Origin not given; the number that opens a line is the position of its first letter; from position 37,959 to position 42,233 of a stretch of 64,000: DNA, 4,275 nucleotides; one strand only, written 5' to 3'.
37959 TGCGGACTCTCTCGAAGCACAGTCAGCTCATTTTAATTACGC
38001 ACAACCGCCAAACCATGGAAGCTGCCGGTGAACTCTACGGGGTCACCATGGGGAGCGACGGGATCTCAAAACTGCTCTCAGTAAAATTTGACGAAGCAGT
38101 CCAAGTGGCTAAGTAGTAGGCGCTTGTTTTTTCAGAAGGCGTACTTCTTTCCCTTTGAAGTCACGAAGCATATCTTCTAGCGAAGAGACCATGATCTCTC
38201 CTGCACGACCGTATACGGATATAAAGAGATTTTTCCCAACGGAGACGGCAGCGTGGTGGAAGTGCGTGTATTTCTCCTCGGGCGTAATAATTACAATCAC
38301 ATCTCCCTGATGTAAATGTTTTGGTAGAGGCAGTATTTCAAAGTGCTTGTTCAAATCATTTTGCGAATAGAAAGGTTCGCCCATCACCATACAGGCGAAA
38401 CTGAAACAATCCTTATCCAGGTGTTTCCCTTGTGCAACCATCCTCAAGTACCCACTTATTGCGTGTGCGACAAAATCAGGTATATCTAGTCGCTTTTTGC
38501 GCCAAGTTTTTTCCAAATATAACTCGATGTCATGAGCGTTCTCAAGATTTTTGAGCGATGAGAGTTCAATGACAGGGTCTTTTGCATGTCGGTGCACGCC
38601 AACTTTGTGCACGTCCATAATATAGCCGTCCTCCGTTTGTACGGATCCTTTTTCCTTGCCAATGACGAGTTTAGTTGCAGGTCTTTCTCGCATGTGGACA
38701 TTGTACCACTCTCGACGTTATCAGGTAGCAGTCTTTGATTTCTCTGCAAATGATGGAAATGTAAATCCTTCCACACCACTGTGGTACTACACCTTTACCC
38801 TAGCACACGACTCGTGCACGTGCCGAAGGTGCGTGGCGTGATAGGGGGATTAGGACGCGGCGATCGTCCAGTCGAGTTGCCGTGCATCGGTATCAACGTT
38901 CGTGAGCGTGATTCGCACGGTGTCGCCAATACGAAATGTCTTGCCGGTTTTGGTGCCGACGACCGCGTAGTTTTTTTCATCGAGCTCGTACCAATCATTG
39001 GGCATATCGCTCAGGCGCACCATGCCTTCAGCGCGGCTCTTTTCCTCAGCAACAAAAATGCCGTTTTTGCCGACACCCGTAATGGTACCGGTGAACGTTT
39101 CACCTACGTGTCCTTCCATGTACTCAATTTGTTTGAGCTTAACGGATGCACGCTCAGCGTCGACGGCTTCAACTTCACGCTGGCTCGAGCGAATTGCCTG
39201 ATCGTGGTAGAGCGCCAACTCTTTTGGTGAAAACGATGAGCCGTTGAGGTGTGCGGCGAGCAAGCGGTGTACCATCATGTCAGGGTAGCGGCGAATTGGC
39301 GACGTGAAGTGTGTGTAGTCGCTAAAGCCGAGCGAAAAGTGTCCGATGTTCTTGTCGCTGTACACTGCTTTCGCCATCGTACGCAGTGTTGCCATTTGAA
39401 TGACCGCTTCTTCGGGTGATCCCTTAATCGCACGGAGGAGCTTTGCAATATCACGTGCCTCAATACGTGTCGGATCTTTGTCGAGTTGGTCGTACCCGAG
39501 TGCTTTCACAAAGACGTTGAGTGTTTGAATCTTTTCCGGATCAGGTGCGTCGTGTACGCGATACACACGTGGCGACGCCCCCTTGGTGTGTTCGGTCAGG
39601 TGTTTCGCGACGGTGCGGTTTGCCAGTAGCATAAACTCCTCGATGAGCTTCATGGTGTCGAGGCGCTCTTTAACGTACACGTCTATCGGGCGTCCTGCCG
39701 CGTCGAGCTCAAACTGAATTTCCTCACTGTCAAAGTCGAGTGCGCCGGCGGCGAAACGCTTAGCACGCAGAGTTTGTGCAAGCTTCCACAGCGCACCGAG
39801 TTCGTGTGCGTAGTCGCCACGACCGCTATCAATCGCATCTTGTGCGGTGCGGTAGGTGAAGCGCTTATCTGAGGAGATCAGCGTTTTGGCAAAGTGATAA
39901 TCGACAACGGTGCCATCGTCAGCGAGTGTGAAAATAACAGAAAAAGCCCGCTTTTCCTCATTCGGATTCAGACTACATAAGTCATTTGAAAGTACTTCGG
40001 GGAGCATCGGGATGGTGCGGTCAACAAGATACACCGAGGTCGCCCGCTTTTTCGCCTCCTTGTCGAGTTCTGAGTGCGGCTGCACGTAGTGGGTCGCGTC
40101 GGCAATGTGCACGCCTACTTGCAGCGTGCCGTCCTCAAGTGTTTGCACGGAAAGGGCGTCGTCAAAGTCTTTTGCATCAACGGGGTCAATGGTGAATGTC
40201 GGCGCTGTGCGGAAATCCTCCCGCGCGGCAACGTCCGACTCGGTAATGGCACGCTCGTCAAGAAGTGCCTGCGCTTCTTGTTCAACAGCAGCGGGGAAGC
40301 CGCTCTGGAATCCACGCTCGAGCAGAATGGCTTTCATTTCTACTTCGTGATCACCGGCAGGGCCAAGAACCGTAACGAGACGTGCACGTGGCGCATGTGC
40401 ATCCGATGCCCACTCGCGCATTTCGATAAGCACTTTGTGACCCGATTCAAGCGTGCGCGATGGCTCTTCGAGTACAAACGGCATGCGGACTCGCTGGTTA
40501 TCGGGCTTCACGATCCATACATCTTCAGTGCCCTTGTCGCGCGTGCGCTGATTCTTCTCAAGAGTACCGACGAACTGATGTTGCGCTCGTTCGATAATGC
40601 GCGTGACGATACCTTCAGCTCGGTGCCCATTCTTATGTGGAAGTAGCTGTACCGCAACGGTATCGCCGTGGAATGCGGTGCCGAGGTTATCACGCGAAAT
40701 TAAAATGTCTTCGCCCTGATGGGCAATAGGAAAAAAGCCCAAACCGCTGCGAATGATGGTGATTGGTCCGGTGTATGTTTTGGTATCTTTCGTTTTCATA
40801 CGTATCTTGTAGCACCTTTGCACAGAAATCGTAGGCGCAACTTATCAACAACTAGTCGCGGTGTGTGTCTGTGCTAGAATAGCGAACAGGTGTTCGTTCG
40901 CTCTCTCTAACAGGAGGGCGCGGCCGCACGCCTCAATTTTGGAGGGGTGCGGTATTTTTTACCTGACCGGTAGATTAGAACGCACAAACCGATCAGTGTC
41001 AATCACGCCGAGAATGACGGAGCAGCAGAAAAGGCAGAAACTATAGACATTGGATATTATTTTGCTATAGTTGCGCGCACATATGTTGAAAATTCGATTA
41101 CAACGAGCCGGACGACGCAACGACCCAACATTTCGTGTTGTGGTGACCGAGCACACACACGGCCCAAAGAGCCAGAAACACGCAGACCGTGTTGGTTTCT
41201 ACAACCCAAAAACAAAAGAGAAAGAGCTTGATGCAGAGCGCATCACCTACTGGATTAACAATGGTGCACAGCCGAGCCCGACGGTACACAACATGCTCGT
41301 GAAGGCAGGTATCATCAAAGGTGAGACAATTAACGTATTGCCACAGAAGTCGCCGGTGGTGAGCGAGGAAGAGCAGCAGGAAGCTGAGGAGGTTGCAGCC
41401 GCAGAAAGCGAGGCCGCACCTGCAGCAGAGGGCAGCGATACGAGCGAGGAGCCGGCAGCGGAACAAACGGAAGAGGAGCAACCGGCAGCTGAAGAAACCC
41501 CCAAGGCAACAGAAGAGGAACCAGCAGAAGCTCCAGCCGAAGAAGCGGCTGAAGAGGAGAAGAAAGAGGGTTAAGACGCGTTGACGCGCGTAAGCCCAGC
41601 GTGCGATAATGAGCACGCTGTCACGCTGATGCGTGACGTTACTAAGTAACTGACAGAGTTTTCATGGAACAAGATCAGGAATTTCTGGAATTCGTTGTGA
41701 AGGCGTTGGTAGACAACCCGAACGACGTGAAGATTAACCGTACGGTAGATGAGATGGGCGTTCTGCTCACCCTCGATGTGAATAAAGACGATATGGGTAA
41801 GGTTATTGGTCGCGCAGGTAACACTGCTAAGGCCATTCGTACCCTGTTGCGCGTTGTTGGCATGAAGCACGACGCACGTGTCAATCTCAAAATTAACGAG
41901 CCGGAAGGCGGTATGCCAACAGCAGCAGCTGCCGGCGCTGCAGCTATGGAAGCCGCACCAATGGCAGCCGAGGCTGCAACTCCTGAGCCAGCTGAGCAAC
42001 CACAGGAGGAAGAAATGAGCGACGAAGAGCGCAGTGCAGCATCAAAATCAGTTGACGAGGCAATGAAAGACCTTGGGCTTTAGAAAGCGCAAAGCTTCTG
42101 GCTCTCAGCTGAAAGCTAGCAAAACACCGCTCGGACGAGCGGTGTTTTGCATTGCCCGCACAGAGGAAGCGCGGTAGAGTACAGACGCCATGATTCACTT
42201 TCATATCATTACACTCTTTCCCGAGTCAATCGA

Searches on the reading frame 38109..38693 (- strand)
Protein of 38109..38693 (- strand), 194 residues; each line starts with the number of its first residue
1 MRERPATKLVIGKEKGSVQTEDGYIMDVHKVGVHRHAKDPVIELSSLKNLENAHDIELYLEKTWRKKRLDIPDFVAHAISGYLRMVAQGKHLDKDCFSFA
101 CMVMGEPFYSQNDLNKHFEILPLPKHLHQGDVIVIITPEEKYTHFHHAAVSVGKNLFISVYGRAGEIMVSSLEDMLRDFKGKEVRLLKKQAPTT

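Call 47: search_protein_families(library=pfam, proteins=[window:38109-38693:-], max_evalue=0.001)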
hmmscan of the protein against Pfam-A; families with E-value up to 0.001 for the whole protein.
window:38109-38693:- (194 aa): 0 families

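Call 60: search_protein_families(library=padloc, proteins=[window:38109-38693:-], max_evalue=0.01)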
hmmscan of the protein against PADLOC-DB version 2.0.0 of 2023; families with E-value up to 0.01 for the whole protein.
window:38109-38693:- (194 aa): 0 families

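Call 84: search_protein_families(library=pfam, proteins=[window:38109-38693:-], max_evalue=0.1)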
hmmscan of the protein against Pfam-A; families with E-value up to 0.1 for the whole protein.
window:38109-38693:- (194 aa): 2 families
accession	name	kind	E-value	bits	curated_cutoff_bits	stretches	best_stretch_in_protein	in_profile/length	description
PF04083.22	Abhydro_lipase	-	0.0011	18.9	27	1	14-35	13-34/63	Partial alpha/beta-hydrolase lipase region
PF00877.26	NLPC_P60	-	0.041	14.3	23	1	123-173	47-92/105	NlpC/P60 family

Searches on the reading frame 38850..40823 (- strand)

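Call 47: search_protein_families(library=pfam, proteins=[window:38850-40823:-], max_evalue=0.001)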
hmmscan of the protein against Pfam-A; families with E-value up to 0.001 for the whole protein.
window:38850-40823:- (657 aa): 6 families
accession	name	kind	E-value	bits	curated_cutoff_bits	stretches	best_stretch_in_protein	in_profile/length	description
PF00773.25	RNB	-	3.4e-113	378.7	29.3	1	201-527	1-325/326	RNB domain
PF17876.7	CSD2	-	1.2e-18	67.3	26.2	1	105-177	2-74/74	Cold shock domain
PF08206.17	OB_RNB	-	7.6e-09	35.6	24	1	21-76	3-58/58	Ribonuclease B OB domain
PF00575.29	S1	-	1.3e-08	35.5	22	1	573-651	4-70/74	S1 RNA binding domain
PF17849.7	OB_Dis3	-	2e-08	34.6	22.8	1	127-170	33-76/77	Dis3-like cold-shock domain 2 (CSD2)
PF25049.1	OB_HELZ2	-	0.0003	21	29.3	1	43-81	49-89/90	3'-5' exoribonuclease HELZ2, OB-fold domain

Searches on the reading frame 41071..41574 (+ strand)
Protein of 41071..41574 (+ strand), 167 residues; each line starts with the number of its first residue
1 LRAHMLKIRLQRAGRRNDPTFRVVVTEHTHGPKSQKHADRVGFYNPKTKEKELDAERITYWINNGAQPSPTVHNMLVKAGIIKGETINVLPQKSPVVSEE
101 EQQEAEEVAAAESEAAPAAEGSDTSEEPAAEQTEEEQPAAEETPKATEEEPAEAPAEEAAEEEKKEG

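Call 4: search_protein_families(library=pfam, proteins=[window:41071-41574:+], max_evalue=1)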
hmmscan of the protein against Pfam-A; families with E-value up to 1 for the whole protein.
window:41071-41574:+ (167 aa): 1 family
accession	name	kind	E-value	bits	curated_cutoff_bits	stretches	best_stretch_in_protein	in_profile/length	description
PF00886.24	Ribosomal_S16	-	3e-16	59.5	27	1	12-69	1-62/62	Ribosomal protein S16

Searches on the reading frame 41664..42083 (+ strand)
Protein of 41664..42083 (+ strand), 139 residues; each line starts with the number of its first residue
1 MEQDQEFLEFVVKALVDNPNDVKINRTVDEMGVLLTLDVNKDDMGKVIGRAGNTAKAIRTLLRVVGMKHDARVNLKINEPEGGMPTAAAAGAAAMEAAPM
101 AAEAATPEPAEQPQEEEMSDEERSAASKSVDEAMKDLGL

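Call 4: search_protein_families(library=pfam, proteins=[window:41664-42083:+], max_evalue=1)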
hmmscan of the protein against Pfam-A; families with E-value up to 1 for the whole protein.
window:41664-42083:+ (139 aa): 4 families
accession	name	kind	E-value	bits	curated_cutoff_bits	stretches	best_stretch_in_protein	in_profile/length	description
PF13083.13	KH_KhpA-B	-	1.3e-21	76.7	32.1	1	5-77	1-73/73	KhpA/KhpB, KH domain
PF00428.24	Ribosomal_60s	-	0.00081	20.3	28.1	1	39-121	2-81/88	60s Acidic ribosomal protein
PF00013.35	KH_1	-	0.0084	16.3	21.5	1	36-60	3-27/66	KH domain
PF07650.23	KH_2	-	0.039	14.2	22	1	20-79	16-72/78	KH domain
